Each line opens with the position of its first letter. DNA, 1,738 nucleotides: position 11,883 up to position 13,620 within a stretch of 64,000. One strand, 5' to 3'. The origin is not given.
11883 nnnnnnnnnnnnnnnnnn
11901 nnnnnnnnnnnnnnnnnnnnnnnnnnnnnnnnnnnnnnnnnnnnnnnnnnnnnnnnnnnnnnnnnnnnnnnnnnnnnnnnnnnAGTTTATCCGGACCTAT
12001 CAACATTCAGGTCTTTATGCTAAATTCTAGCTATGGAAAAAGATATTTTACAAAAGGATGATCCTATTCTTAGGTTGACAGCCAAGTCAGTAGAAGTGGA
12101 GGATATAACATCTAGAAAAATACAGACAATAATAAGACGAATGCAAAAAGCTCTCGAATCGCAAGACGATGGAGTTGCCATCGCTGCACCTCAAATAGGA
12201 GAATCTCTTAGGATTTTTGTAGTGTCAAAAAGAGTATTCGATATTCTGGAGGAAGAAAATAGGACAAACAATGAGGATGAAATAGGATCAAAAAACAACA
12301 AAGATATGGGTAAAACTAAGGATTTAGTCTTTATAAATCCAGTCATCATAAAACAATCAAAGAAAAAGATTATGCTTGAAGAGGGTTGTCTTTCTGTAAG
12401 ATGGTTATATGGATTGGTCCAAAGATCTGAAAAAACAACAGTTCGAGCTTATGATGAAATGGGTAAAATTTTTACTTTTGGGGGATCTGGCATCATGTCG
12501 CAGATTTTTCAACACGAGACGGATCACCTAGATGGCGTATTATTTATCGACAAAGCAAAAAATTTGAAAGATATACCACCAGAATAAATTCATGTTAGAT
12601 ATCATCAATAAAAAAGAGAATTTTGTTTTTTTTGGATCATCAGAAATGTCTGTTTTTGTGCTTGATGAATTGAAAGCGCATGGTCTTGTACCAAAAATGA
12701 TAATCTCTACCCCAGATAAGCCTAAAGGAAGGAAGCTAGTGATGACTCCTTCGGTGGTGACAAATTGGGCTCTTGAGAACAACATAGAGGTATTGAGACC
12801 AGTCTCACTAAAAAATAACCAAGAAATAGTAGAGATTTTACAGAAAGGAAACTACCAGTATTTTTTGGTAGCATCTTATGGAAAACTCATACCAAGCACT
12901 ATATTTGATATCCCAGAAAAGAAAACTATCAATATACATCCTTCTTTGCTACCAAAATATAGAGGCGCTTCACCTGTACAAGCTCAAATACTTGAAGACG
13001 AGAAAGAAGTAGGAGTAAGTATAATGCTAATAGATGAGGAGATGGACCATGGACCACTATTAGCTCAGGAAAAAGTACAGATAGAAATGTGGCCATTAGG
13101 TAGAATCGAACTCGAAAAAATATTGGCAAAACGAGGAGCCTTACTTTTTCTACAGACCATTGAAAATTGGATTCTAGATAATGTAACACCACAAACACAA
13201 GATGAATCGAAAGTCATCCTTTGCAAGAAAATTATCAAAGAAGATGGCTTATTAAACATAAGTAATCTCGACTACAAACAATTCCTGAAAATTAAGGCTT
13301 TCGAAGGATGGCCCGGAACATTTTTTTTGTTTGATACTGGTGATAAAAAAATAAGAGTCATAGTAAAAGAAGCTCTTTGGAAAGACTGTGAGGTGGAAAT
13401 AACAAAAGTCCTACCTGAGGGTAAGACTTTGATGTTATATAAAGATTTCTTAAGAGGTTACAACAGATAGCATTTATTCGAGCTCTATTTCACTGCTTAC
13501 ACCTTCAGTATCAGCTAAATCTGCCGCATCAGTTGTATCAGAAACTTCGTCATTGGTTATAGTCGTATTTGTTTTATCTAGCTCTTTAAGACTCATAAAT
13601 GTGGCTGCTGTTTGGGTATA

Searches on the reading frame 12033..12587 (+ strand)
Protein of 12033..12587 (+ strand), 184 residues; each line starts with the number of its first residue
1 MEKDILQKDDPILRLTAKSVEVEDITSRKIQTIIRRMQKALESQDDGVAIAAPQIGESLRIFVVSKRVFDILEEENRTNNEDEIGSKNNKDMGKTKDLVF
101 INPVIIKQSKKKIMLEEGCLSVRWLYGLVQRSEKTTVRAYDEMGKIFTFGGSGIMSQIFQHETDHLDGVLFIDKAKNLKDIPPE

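Call 18: search_protein_families(library=pfam, proteins=[window:12033-12587:+], max_evalue=0.0001)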
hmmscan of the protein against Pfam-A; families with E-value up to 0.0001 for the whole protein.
window:12033-12587:+ (184 aa): 1 family
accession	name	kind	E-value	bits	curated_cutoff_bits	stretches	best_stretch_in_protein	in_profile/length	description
PF01327.26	Pep_deformylase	-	1.3e-41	142.2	22.8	1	3-179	2-154/156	Polypeptide deformylase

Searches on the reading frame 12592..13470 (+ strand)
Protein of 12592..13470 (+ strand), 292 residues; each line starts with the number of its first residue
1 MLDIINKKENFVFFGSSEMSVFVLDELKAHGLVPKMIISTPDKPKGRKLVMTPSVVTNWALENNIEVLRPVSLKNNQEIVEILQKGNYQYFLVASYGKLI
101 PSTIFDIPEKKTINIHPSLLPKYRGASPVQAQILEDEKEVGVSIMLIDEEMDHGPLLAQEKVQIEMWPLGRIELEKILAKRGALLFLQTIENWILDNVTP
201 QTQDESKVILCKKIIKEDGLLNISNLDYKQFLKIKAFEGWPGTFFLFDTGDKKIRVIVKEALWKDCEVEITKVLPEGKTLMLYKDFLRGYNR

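Call 18: search_protein_families(library=pfam, proteins=[window:12592-13470:+], max_evalue=0.0001)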
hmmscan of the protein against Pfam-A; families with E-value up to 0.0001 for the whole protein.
window:12592-13470:+ (292 aa): 1 family
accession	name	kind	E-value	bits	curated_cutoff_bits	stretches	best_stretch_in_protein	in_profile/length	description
PF00551.24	Formyl_trans_N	-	1.4e-32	113.4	26.1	1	11-165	3-157/181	Formyl transferase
